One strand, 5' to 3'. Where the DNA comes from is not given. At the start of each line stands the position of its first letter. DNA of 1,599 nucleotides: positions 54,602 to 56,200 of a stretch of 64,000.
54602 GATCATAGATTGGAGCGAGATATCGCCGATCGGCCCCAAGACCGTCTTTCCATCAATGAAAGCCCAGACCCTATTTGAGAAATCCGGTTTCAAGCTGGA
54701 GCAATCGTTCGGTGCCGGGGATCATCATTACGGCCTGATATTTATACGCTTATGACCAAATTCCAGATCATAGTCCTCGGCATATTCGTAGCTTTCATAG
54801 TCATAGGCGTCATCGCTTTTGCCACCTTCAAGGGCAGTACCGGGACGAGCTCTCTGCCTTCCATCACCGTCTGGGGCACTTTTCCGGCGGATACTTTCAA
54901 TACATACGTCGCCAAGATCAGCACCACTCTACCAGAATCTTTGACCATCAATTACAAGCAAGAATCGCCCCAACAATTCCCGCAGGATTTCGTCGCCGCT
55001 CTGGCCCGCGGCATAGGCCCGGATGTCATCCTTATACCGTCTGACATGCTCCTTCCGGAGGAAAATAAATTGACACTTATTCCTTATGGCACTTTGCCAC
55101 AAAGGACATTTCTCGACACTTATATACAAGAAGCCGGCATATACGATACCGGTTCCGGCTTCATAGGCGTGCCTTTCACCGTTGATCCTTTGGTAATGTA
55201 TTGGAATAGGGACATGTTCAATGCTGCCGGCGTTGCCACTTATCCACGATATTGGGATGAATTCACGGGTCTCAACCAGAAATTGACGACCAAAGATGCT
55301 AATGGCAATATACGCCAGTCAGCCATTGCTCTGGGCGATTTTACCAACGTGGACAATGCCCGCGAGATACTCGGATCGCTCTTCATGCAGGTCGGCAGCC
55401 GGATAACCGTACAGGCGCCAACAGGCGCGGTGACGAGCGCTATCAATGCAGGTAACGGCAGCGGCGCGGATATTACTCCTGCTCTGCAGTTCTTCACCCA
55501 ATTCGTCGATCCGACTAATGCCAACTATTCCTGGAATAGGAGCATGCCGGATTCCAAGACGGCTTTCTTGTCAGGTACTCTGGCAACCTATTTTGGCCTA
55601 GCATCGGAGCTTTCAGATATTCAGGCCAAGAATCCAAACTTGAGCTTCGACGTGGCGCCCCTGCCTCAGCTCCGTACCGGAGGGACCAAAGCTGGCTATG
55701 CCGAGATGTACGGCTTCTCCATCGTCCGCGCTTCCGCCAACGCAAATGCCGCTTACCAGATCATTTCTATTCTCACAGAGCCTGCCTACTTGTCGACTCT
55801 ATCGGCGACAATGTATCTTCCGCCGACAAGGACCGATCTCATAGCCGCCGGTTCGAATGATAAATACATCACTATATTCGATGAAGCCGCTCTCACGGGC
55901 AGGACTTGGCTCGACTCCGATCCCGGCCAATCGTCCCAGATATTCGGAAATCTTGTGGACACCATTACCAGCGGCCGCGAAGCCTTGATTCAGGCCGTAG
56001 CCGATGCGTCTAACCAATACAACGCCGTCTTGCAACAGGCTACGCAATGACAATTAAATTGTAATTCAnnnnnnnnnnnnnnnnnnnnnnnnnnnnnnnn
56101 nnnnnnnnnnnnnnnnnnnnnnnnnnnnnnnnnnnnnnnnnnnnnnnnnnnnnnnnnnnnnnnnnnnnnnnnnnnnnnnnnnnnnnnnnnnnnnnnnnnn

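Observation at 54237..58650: Six tandem, divergent VirB2/TrbC-like mini-pilin genes behind a methyltransferase and an anchored solute-binding-like protein, with no secretion machinery in view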

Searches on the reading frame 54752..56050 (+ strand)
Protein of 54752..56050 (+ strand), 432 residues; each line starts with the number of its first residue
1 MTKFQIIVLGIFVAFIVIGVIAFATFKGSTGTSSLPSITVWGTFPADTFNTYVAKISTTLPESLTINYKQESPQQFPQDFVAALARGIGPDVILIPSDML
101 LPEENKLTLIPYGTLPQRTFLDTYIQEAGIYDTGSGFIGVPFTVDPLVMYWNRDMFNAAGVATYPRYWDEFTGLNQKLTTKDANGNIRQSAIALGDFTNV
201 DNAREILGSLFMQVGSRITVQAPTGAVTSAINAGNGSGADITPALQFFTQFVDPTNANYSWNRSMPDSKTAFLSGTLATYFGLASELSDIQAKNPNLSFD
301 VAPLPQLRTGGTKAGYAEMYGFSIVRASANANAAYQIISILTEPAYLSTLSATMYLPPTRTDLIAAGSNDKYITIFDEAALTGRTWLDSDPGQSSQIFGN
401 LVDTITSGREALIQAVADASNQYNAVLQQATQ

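Call 3: search_protein_families(library=pfam, proteins=[window:54752-56050:+], max_evalue=1)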
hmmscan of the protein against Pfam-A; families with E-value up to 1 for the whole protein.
window:54752-56050:+ (432 aa): 2 families
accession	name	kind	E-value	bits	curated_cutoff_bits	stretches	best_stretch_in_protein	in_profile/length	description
PF01547.30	SBP_bac_1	-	6.4e-16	59.6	26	1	65-345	25-304/307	Bacterial extracellular solute-binding protein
PF13416.11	SBP_bac_8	-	1.2e-15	58.5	27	1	65-365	13-267/279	Bacterial extracellular solute-binding protein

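Call 4: search_protein_families(library=ncbifam, proteins=[window:54752-56050:+], max_evalue=1)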
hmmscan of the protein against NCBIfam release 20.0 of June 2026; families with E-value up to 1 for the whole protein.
window:54752-56050:+ (432 aa): 2 families
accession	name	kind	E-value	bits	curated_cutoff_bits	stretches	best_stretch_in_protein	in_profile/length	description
NF007011.0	PRK09474.1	equivalog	3.9e-06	25.9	291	1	38-182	33-169/396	maltose/maltodextrin ABC transporter substrate-binding protein MalE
TIGR03850.1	bind_CPR_0540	equivalog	0.033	12.8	299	1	132-181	147-194/437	carbohydrate ABC transporter substrate-binding protein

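Call 14: find_encoding_contigs(protein=window:54752-56050:+, flank=10000, max_places=6)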
Protein window:54752-56050:+ (432 aa): 1 contig read that carries it; 1 place shown.
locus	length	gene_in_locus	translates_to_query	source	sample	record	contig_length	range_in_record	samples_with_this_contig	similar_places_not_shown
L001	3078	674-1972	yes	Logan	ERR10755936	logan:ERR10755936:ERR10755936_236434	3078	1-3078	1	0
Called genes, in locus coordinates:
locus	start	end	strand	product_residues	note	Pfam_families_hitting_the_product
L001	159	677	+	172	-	PF01135:PCMT, PF13489:Methyltransf_23 (weak), PF01209:Ubie_methyltran, PF01728:FtsJ (weak), PF13847:Methyltransf_31, PF08241:Methyltransf_11, PF08242:Methyltransf_12, PF13649:Methyltransf_25, +1 more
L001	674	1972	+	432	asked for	PF13416:SBP_bac_8, PF01547:SBP_bac_1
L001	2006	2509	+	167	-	-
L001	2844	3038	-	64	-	-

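Call 16: find_homologous_proteins(query=window:54752-56050:+, max_evalue=1e-10)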
Query window:54752-56050:+ (432 aa): 626 proteins with E <= 1e-10 among 8000 candidates; the best 120 are listed.
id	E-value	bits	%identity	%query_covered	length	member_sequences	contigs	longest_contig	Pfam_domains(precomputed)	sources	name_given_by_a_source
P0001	1.8e-281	951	100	100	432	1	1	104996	PF13416.12,PF01547.31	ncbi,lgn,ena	-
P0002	6.7e-232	788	81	100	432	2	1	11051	PF13416.12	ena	-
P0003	1.9e-201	687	73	100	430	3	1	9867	PF13416.12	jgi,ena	-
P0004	1.4e-200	685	71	100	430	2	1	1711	PF13416.12,PF01547.31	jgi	jgi:multiple sugar transport system substrate-binding protein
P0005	1.5e-195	668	71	100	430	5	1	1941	PF13416.12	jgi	jgi:ABC-type glycerol-3-phosphate transport system substrate-binding protein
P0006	3.9e-190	650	70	100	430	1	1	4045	PF13416.12,PF01547.31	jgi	jgi:maltose-binding protein MalE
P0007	1.4e-182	625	65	100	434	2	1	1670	PF13416.12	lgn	-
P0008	6.1e-182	623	64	100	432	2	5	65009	PF13416.12,PF01547.31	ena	-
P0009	1.3e-181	622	65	100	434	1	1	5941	PF13416.12,PF01547.31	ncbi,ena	-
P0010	1.5e-181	622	63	100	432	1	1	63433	PF13416.12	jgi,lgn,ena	-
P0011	1.2e-180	619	63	100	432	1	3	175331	PF13416.12,PF01547.31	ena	-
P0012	2.4e-180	618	64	100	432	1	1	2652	PF13416.12,PF01547.31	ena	-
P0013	2.4e-180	618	72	92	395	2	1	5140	PF13416.12,PF01547.31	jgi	jgi:multiple sugar transport system substrate-binding protein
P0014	4.5e-180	617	62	100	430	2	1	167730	PF13416.12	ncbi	-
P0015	2.0e-179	615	63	100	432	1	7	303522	PF13416.12,PF01547.31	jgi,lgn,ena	-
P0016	2.2e-179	615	62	100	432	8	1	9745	PF13416.12,PF01547.31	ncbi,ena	-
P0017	3.4e-177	608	62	100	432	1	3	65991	PF13416.12,PF01547.31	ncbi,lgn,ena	ncbi:MAG: extracellular solute-binding protein [Patescibacteria group bacterium]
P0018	6.9e-177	607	63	100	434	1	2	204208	PF13416.12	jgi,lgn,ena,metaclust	metaclust:\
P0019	1.2e-176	606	62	100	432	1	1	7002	PF13416.12,PF01547.31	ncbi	-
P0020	4.8e-176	604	62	100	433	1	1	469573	PF13416.12,PF01547.31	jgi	jgi:multiple sugar transport system substrate-binding protein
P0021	4.8e-176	604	62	100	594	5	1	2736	PF13416.12,PF01547.31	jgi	jgi:ABC-type glycerol-3-phosphate transport system substrate-binding protein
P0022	9.0e-176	603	62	96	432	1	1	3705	PF13416.12,PF01547.31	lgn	-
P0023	9.2e-176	603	62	100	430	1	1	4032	PF13416.12,PF01547.31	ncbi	-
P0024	1.9e-175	602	63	100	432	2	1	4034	PF13416.12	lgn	-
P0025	1.1e-174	599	64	96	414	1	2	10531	PF13416.12,PF01547.31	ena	-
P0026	1.2e-174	599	62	100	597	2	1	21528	PF13416.12,PF01547.31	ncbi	-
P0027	1.6e-174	599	61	100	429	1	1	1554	PF13416.12,PF01547.31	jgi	jgi:ABC-type glycerol-3-phosphate transport system substrate-binding protein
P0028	1.8e-174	599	63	100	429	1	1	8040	PF01547.31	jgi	jgi:multiple sugar transport system substrate-binding protein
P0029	2.1e-174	598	61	100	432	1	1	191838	PF13416.12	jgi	jgi:multiple sugar transport system substrate-binding protein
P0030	3.7e-174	598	62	100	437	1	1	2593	PF13416.12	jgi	jgi:ABC-type glycerol-3-phosphate transport system substrate-binding protein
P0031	5.5e-174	597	62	99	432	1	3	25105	PF13416.12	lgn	-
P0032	6.1e-174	597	63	100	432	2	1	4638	PF13416.12,PF01547.31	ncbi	-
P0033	7.6e-174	597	61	100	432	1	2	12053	PF13416.12,PF01547.31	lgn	-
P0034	8.4e-174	596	61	100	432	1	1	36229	PF13416.12,PF01547.31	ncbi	-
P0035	1.1e-173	596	61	100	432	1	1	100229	PF13416.12,PF01547.31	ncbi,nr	ncbi:MAG TPA: extracellular solute-binding protein [Candidatus Paceibacterota bacterium]|nr:extracel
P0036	1.4e-173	596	61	100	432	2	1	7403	PF13416.12,PF01547.31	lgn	-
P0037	1.6e-173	596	62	100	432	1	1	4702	PF13416.12,PF01547.31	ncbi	-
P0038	2.0e-173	595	60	100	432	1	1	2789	PF13416.12,PF01547.31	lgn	-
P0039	2.3e-173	595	60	100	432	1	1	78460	PF13416.12,PF01547.31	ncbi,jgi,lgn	ncbi:MAG: hypothetical protein RLY66_395 [Candidatus Parcubacteria bacterium]|jgi:ABC-type glycerol-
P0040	2.4e-173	595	61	100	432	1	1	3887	PF13416.12,PF01547.31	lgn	-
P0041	3.3e-173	595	62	100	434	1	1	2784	PF13416.12,PF01547.31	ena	-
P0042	4.8e-173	594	60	100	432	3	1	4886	PF13416.12,PF01547.31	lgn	-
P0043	4.9e-173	594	62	100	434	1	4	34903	PF13416.12,PF01547.31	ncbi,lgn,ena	-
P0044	5.8e-173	594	60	100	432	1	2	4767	PF13416.12,PF01547.31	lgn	-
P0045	6.7e-173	593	63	100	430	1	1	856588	PF13416.12,PF01547.31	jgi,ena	-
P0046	1.0e-172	593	65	95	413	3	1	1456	PF13416.12,PF01547.31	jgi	jgi:ABC-type glycerol-3-phosphate transport system substrate-binding protein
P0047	1.3e-172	592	62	100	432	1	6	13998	PF13416.12,PF01547.31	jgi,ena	-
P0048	2.4e-172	592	62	97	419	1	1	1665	PF13416.12,PF01547.31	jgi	jgi:multiple sugar transport system substrate-binding protein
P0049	3.3e-172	591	62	100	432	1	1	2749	PF13416.12,PF01547.31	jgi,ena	-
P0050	3.4e-172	591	60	100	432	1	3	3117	PF13416.12,PF01547.31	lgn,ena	-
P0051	4.4e-172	591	60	100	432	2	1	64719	PF13416.12,PF01547.31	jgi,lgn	jgi:ABC-type glycerol-3-phosphate transport system substrate-binding protein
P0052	1.1e-171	589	62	100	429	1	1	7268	PF13416.12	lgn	-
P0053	1.4e-171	589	59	100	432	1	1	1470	PF13416.12,PF01547.31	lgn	-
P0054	1.6e-171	589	59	100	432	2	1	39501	PF13416.12,PF01547.31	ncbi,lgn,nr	ncbi:MAG: extracellular solute-binding protein [Candidatus Pacebacteria bacterium]|nr:extracellular 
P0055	2.9e-171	588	60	100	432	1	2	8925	PF13416.12,PF01547.31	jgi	jgi:ABC-type glycerol-3-phosphate transport system substrate-binding protein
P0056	1.1e-170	586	61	100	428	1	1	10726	PF13416.12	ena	-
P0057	3.0e-170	585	60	99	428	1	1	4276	PF13416.12,PF01547.31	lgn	-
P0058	3.6e-170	584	59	100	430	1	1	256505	PF13416.12,PF01547.31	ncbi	ncbi:MAG: extracellular solute-binding protein [Patescibacteria group bacterium]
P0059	5.9e-170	584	63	100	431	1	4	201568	PF13416.12,PF01547.31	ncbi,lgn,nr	ncbi:extracellular solute-binding protein [Patescibacteria group bacterium]|nr:extracellular solute-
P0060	7.9e-170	583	59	100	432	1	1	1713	PF13416.12,PF01547.31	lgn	-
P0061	8.0e-170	583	61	100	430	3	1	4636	PF13416.12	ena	-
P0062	8.6e-170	583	59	100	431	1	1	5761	PF13416.12,PF01547.31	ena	-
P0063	1.7e-169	582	60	100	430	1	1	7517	PF13416.12,PF01547.31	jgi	-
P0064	1.9e-169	582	60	100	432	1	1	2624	PF13416.12,PF01547.31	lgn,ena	-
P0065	1.9e-169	582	60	100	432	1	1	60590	PF13416.12,PF01547.31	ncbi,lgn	-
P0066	2.1e-169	582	60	100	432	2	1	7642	PF13416.12,PF01547.31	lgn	-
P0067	2.3e-169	582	60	100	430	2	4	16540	PF13416.12,PF01547.31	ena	-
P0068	2.5e-169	582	59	100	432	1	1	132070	PF13416.12,PF01547.31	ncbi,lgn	ncbi:MAG: extracellular solute-binding protein [Patescibacteria group bacterium]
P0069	2.5e-169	582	61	100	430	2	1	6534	PF13416.12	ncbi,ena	ncbi:MAG: extracellular solute-binding protein [Patescibacteria group bacterium]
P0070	2.8e-169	582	59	100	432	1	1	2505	PF13416.12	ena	-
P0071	2.9e-169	582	60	100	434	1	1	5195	PF13416.12,PF01547.31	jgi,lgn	jgi:multiple sugar transport system substrate-binding protein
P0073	5.5e-169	581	59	100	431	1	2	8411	PF13416.12,PF01547.31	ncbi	-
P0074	6.8e-169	580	60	100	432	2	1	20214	PF13416.12,PF01547.31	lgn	-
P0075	1.0e-168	580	58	100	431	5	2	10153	PF13416.12,PF01547.31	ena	-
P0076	1.8e-168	579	59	99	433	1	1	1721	PF13416.12,PF01547.31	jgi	-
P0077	2.3e-168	579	59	100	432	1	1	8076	PF13416.12,PF01547.31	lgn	-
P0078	2.6e-168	578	61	100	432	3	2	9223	PF13416.12,PF01547.31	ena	-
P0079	3.2e-168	578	59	100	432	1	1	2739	PF13416.12,PF01547.31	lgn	-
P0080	4.3e-168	578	61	100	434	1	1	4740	PF13416.12,PF01547.31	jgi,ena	-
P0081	7.0e-168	577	60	100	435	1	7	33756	PF13416.12,PF01547.31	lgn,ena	-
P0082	1.2e-167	576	60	100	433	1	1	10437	PF13416.12,PF01547.31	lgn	-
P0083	1.4e-167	576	60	100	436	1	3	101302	PF13416.12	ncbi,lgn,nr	ncbi:MAG: extracellular solute-binding protein [Patescibacteria group bacterium]|nr:extracellular so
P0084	1.5e-167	576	61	100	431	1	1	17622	PF13416.12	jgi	jgi:ABC-type glycerol-3-phosphate transport system substrate-binding protein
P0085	2.7e-167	575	59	100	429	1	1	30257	PF13416.12,PF01547.31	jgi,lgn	-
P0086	2.9e-167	575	59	100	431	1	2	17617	PF13416.12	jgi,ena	jgi:ABC-type glycerol-3-phosphate transport system substrate-binding protein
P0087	3.5e-167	575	59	100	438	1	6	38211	PF13416.12,PF01547.31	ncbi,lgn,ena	ncbi:MAG: extracellular solute-binding protein [Patescibacteria group bacterium]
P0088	3.7e-167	575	58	100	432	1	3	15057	PF13416.12,PF01547.31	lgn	-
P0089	7.6e-167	574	59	99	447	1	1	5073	PF13416.12,PF01547.31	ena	-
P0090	8.1e-167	573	59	100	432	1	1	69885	PF13416.12,PF01547.31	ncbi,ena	-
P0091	9.1e-167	573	58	100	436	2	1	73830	PF13416.12,PF01547.31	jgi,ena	-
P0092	1.6e-166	573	60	100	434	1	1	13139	PF13416.12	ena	-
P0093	2.5e-166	572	58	100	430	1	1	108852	PF13416.12,PF01547.31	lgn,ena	-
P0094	4.1e-166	571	58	100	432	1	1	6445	PF13416.12,PF01547.31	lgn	-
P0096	4.8e-166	571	57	100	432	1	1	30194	PF13416.12,PF01547.31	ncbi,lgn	-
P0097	5.1e-166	571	58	100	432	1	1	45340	PF13416.12,PF01547.31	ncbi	-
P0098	8.1e-166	570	61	99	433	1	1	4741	PF13416.12,PF01547.31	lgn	-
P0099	1.0e-165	570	59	100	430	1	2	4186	PF13416.12,PF01547.31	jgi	jgi:ABC-type glycerol-3-phosphate transport system substrate-binding protein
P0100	1.1e-165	570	59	99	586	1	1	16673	PF13416.12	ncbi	-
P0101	1.6e-165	569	60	100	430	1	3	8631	PF13416.12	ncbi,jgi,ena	-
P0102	1.8e-165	569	59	100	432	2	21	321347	PF13416.12,PF01547.31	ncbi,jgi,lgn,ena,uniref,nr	ncbi:MAG: hypothetical protein A3C79_01665 [Candidatus Taylorbacteria bacterium RIFCSPHIGHO2_02_FULL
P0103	2.1e-165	569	59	100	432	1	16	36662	PF13416.12,PF01547.31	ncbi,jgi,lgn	jgi:ABC-type glycerol-3-phosphate transport system substrate-binding protein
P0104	2.2e-165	569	58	100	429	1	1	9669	PF13416.12,PF01547.31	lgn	-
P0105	2.7e-165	568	58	100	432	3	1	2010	PF13416.12,PF01547.31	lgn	-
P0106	2.9e-165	568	59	99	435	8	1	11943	PF13416.12,PF01547.31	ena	-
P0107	1.0e-164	567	59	100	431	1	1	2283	PF13416.12,PF01547.31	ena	-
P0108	1.2e-164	566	59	100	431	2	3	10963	PF13416.12,PF01547.31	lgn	-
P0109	1.6e-164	566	57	100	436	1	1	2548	PF13416.12,PF01547.31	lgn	-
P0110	1.8e-164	566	57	100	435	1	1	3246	PF13416.12,PF01547.31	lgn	-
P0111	2.1e-164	566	58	100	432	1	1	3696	PF13416.12,PF01547.31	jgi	jgi:multiple sugar transport system substrate-binding protein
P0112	2.1e-164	565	58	100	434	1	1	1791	PF13416.12,PF01547.31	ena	-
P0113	2.5e-164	565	59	100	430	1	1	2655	PF13416.12,PF01547.31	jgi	jgi:ABC-type glycerol-3-phosphate transport system substrate-binding protein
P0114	2.9e-164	565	59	100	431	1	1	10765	PF13416.12,PF01547.31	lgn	-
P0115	3.4e-164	565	58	100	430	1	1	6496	PF13416.12,PF01547.31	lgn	-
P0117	3.5e-164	565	58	100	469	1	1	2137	PF13416.12,PF01547.31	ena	-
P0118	3.7e-164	565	59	100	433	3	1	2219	PF13416.12,PF01547.31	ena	-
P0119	3.7e-164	565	61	99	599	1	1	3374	PF13416.12,PF01547.31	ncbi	-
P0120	4.1e-164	565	59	99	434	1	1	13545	PF13416.12,PF01547.31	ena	-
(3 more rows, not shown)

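Call 19: find_encoding_contigs(protein=P0045, flank=10000, max_places=2)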
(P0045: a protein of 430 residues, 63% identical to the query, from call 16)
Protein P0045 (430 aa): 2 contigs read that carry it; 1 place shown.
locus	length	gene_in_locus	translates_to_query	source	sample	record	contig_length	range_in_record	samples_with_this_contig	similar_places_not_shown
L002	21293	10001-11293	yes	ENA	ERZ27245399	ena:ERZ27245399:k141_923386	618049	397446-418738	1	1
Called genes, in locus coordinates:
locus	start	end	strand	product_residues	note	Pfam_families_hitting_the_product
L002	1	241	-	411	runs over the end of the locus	PF03129:HGTP_anticodon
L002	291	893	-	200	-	PF10502:Peptidase_S26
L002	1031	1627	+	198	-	PF01195:Pept_tRNA_hydro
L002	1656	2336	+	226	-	PF00483:NTP_transferase, PF01128:IspD (weak), PF12804:NTP_transf_3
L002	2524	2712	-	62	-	-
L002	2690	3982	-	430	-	PF21543:CvfB_2nd (faint), PF23459:S1_RRP5 (faint), PF00575:S1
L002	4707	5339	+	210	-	PF13483:Lactamase_B_3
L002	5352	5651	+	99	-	-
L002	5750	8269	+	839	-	PF00521:DNA_topoisoIV, PF03989:DNA_gyraseA_C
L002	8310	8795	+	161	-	-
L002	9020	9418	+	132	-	-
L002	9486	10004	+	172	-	PF01135:PCMT (weak), PF13489:Methyltransf_23, PF01209:Ubie_methyltran, PF01728:FtsJ (weak), PF13847:Methyltransf_31, PF08241:Methyltransf_11, PF08242:Methyltransf_12, PF13649:Methyltransf_25, +1 more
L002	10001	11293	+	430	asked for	PF01547:SBP_bac_1, PF13416:SBP_bac_8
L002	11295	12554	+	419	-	PF18895:T4SS_pilin (weak)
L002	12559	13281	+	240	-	PF04956:TrbC (faint), PF18895:T4SS_pilin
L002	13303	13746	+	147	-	PF18895:T4SS_pilin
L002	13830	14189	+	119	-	PF18895:T4SS_pilin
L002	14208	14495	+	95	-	PF18895:T4SS_pilin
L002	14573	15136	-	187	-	-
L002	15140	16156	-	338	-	-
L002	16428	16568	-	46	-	-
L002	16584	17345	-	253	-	-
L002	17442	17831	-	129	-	-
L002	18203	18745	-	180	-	PF00293:NUDIX (weak)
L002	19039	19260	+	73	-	PF01783:Ribosomal_L32p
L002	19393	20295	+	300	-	PF01029:NusB, PF00293:NUDIX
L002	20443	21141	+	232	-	PF22935:RM44_endonuclase, PF14622:Ribonucleas_3_3, PF00636:Ribonuclease_3, PF00035:dsrm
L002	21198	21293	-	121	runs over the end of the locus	PF05635:23S_rRNA_IVP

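Call 20: find_encoding_contigs(protein=P0020, flank=10000, max_places=2)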
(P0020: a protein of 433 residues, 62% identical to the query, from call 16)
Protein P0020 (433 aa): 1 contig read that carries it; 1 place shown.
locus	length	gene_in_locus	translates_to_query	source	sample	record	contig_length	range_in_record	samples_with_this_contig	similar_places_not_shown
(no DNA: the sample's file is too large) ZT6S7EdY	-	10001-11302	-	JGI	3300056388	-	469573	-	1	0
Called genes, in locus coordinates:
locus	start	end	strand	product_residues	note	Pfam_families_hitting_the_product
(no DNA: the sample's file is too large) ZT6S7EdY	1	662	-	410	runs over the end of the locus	PF03129:HGTP_anticodon (weak)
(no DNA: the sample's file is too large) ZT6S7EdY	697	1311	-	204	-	PF10502:Peptidase_S26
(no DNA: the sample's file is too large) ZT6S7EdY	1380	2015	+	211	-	PF01195:Pept_tRNA_hydro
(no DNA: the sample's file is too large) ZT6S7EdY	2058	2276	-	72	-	-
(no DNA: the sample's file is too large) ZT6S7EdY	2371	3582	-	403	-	PF23459:S1_RRP5 (faint), PF00575:S1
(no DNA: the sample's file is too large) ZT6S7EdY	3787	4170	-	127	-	-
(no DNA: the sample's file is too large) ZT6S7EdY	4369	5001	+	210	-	PF13483:Lactamase_B_3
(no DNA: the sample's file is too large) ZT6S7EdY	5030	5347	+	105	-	-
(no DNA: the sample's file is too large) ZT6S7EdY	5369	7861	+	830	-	PF00521:DNA_topoisoIV, PF03989:DNA_gyraseA_C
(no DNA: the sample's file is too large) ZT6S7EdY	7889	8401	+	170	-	-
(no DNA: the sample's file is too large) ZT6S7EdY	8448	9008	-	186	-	-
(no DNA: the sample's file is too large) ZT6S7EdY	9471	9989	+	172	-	PF01135:PCMT (weak), PF13489:Methyltransf_23, PF01209:Ubie_methyltran, PF01728:FtsJ (faint), PF13847:Methyltransf_31, PF08241:Methyltransf_11, PF08242:Methyltransf_12, PF13649:Methyltransf_25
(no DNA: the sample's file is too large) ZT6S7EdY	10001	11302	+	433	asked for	PF01547:SBP_bac_1, PF13416:SBP_bac_8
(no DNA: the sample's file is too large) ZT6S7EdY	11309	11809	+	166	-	PF18895:T4SS_pilin (weak)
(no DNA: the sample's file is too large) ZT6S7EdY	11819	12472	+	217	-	PF18895:T4SS_pilin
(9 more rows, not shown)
